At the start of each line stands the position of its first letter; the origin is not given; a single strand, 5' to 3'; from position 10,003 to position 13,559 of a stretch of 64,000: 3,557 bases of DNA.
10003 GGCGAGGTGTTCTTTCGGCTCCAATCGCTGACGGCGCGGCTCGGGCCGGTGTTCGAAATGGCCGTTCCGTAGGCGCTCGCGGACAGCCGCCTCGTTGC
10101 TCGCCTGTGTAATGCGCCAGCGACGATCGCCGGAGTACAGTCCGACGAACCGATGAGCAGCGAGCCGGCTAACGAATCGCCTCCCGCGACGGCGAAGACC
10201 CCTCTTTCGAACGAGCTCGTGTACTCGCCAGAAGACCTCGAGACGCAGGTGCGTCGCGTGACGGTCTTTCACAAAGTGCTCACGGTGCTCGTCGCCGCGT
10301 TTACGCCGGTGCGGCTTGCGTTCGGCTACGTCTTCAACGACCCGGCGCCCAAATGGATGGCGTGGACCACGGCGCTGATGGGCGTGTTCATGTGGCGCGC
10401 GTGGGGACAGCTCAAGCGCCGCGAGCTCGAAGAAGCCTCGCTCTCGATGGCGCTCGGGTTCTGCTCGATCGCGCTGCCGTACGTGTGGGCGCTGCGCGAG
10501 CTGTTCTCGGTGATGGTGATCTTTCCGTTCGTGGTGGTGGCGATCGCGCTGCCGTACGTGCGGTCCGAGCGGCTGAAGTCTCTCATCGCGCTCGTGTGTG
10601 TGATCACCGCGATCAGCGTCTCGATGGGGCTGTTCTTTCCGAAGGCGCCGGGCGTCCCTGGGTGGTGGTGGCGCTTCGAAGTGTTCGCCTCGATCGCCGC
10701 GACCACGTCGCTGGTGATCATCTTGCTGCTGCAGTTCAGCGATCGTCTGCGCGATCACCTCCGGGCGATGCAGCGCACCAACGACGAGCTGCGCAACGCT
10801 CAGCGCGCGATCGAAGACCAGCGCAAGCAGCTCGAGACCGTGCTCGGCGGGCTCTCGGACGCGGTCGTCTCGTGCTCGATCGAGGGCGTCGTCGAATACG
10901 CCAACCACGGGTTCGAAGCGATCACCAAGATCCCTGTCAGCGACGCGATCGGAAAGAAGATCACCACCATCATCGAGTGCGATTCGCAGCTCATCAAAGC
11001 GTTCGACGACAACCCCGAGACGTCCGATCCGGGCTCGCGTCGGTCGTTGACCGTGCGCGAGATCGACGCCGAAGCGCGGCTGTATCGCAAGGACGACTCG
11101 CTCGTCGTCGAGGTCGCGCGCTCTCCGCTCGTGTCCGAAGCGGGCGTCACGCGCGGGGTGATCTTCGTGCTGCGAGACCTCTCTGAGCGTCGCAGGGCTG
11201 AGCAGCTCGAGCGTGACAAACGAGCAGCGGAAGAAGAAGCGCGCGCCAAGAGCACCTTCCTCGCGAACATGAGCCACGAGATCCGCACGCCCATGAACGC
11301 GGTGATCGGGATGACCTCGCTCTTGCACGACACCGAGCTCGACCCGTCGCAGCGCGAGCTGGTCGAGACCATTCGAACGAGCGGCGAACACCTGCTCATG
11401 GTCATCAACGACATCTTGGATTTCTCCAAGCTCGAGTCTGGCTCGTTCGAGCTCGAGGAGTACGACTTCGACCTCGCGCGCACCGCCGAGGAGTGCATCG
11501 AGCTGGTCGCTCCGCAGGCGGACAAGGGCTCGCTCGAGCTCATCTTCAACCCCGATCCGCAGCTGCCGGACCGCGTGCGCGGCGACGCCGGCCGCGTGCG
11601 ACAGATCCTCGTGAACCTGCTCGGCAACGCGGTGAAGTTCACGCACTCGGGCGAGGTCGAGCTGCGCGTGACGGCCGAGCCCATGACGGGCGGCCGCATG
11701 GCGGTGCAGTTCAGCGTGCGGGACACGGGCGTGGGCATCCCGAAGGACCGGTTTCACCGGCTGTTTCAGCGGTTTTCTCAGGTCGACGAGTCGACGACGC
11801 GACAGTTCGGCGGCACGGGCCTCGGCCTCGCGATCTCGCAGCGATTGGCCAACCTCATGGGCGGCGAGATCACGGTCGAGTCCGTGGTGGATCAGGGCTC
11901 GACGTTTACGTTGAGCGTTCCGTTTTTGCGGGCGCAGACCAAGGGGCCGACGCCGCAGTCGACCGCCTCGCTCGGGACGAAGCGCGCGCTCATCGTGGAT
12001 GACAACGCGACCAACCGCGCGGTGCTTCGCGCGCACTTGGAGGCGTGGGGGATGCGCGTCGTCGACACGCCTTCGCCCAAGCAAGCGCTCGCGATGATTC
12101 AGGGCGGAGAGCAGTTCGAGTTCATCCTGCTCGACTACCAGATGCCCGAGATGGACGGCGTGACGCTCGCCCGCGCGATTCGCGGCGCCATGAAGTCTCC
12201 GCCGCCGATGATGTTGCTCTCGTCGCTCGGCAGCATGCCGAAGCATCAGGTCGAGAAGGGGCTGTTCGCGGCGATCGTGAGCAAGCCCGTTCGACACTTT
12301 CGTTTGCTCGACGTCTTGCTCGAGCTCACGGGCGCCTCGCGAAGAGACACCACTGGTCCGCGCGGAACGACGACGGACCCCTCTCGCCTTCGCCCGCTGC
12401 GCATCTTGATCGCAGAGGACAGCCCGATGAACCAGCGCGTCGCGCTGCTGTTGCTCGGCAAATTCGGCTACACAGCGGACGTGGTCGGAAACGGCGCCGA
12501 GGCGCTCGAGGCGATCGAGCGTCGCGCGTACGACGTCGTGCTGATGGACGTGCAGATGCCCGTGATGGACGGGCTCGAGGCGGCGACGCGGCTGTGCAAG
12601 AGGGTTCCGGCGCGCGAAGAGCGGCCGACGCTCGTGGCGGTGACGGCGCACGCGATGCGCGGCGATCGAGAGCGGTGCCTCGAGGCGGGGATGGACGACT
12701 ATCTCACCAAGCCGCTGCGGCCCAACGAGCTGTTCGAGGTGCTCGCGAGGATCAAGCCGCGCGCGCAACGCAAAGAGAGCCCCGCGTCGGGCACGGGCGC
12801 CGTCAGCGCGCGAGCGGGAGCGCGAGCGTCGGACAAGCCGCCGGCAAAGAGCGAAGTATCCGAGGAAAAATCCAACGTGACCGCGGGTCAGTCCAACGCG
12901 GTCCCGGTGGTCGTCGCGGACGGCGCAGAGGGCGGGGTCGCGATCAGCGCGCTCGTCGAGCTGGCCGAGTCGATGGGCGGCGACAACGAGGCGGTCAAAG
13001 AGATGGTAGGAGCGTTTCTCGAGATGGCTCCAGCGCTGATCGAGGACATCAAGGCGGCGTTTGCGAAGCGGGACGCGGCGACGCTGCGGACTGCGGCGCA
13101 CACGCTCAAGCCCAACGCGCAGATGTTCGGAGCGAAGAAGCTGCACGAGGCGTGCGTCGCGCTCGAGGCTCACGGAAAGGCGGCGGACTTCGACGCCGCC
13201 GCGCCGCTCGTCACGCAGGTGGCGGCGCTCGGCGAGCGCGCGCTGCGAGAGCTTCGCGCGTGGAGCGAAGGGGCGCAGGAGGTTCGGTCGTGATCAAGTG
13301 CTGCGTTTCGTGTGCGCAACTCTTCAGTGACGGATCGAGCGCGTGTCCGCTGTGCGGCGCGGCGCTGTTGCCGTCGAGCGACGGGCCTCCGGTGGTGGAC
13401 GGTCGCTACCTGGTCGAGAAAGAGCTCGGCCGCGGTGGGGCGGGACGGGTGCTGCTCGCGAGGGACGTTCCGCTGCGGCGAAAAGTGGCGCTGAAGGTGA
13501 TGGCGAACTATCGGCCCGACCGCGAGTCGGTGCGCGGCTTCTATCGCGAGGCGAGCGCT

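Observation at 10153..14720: Hybrid histidine kinase (with HPt) translationally coupled to a Ser/Thr kinase carrying a C-terminal receiver domain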

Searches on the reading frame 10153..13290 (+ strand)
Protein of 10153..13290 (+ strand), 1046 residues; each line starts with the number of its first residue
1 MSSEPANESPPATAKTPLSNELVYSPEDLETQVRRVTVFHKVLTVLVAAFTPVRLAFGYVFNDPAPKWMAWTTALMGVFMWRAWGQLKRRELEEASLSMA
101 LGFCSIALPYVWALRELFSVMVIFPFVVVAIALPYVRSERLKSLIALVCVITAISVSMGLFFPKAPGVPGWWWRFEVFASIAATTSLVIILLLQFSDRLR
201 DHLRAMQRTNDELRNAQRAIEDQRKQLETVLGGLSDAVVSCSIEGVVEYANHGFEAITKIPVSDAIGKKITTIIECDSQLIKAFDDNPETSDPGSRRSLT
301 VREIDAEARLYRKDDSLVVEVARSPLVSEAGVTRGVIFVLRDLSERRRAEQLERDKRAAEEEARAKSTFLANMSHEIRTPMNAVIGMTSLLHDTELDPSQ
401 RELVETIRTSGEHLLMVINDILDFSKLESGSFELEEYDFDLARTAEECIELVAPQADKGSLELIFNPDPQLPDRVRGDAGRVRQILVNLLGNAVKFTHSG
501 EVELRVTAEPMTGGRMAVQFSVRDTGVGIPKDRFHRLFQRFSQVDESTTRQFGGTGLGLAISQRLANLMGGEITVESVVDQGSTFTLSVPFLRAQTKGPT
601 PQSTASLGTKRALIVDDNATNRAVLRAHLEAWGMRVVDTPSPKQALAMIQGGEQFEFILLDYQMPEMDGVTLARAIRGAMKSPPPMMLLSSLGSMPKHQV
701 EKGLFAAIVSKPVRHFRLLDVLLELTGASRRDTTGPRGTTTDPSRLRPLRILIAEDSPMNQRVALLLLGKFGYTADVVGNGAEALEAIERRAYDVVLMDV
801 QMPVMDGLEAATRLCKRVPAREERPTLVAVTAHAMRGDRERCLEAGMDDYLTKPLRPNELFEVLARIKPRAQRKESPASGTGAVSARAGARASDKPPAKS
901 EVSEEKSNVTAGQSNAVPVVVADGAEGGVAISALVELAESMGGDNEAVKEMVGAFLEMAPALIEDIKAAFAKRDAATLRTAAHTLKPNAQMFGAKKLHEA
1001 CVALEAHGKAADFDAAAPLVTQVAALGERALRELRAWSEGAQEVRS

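Call 6: search_protein_families(library=pfam, proteins=[window:10153-13290:+], max_evalue=0.01)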
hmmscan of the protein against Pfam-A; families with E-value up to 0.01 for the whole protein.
window:10153-13290:+ (1046 aa): 8 families
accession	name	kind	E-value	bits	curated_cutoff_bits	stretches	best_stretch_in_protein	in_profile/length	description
PF00072.30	Response_reg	-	1.2e-42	145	30.2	2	751-864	1-110/111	Response regulator receiver domain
PF02518.31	HATPase_c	-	4.7e-30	104.7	26.4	1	477-591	1-109/111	Histidine kinase-, DNA gyrase B-, and HSP90-like ATPase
PF00512.31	HisKA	-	4.1e-22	78.4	26.9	1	365-430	1-66/66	His Kinase A (phospho-acceptor) domain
PF01627.28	Hpt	-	3.6e-11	43.6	24.6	1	950-1025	1-76/84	Hpt domain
PF13426.13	PAS_9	-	2.8e-09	37.6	27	1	236-345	2-103/103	PAS domain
PF00989.32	PAS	-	8.1e-06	26.3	22.6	1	226-342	2-112/113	PAS fold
PF08448.16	PAS_4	-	0.00022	21.9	23.1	1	234-348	4-110/110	PAS fold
PF24896.1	Receiver_CRE1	-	0.0091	16.7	27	0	611-715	8-124/136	AHK4/CRE1/WOL first receiver domain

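Call 7: search_protein_families(library=ncbifam, proteins=[window:10153-13290:+], max_evalue=0.01)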
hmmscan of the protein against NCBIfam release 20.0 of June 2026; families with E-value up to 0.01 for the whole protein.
window:10153-13290:+ (1046 aa): 156 families (the best 25 are shown)
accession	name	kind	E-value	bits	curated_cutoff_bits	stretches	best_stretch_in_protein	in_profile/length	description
TIGR02956.1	TMAO_torS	equivalog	3.1e-143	479.1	676.5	2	350-726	446-820/967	TMAO reductase system sensor histidine kinase/response regulator TorS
NF008318.0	PRK11107.1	equivalog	1.8e-137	459.8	890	1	352-1008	279-886/920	two-component sensor histidine kinase BarA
NF008302.0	PRK11091.1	equivalog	6.4e-113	378.5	838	2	317-730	240-647/779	aerobic respiration two-component sensor histidine kinase ArcB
NF011874.0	PRK15347.1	equivalog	4.4e-107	359.3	852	3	347-596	379-619/921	two component system sensor kinase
NF041947.1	LuxQ_Vibrio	equivalog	5.3e-106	355.4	1200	2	336-685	441-797/843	quorum-sensing autoinducer 2 sensor kinase/phosphatase LuxQ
NF045901.1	HisKinLetSLeg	equivalog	8.6e-102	341.7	1650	3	351-639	278-566/906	two-component system sensor histidine kinase LetS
NF008099.0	PRK10841.1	equivalog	5.3e-95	319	920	3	337-600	440-699/949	two-component system sensor histidine kinase RcsC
NF008543.0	PRK11466.1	equivalog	8.4e-92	308.5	982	3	354-720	431-792/914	TMAO reductase system sensor histidine kinase/response regulator TorS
NF038297.2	hybrid_HK_HrmK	equivalog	4.6e-91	306.3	725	2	341-679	209-559/607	hybrid histidine kinase/response regulator HrmK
NF046044.1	PnpS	equivalog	2.2e-65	221.2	400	1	196-590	26-390/390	two-component system histidine kinase PnpS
NF047874.1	MASE3_PAS_HK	subfamily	8.8e-62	209.8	560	1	121-594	156-628/655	MASE3 domain-containing sensor histidine kinase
NF041832.1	near_NosP_CTERM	subfamily_domain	6e-60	203.3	400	1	364-725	5-369/370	NahK/ErcS family hybrid sensor histidine kinase/response regulator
NF007420.1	PRK09959.1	equivalog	6.2e-59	199.6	1995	2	341-686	686-1034/1197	acid-sensing system histidine kinase EvgS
NF033092.0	HK_WalK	equivalog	1.3e-54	185.8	725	1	205-591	238-594/594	cell wall metabolism sensor histidine kinase WalK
NF041880.1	EPS_EpsF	equivalog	5.7e-53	180.1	900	3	204-587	121-489/492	response regulator EpsF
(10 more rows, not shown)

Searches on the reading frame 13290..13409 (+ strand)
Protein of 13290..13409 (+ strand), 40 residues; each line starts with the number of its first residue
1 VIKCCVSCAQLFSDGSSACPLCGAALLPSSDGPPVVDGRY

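Call 91: search_protein_families(library=pfam, proteins=[window:13290-13409:+], max_evalue=5)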
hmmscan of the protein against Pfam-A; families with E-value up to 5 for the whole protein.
window:13290-13409:+ (40 aa): 3 families
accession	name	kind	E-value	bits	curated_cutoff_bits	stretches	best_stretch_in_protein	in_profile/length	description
PF13248.11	Zn_ribbon_3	-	0.0065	16.4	27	1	5-24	5-24/26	zinc-ribbon domain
PF17121.11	zf-C3HC4_5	-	0.082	13.3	27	1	3-23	28-49/51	Zinc finger, C3HC4 type (RING finger)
PF09845.14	OapC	-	0.22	12.2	23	1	5-24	4-27/133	Origin-associated protein OapC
